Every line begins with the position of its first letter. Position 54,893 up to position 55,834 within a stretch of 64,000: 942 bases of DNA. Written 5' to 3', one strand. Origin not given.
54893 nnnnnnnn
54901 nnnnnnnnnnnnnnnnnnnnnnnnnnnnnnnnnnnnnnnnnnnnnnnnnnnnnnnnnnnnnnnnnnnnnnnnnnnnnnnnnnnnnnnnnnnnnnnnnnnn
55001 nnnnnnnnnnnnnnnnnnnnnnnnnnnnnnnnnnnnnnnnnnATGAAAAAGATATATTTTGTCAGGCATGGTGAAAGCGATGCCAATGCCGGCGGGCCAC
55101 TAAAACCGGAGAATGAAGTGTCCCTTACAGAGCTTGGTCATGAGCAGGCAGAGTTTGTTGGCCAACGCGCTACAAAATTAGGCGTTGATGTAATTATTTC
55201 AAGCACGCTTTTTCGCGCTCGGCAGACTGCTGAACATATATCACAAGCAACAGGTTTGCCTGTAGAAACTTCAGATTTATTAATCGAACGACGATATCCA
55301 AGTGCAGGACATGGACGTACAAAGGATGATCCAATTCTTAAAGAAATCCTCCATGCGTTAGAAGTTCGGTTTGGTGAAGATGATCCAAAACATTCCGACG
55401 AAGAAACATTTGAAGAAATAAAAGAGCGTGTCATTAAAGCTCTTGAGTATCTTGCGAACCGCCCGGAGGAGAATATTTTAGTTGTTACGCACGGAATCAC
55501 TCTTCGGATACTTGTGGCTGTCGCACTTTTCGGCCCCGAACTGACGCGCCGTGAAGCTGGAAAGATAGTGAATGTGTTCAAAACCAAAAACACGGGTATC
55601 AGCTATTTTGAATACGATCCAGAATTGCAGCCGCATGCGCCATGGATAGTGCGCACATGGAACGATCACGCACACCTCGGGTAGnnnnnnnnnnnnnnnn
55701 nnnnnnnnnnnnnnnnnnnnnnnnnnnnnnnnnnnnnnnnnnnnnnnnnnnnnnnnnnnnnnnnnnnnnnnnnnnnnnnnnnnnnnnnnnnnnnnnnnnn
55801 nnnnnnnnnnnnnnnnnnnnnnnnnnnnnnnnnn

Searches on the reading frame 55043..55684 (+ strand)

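Call 28: search_protein_families(library=pfam, proteins=[window:55043-55684:+], max_evalue=0.01)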
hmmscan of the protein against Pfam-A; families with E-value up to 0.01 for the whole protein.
window:55043-55684:+ (213 aa): 1 family
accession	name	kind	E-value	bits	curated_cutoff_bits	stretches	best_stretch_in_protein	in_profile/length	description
PF00300.27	His_Phos_1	-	4.5e-37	128.1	21.7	1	4-194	1-184/194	Histidine phosphatase superfamily (branch 1)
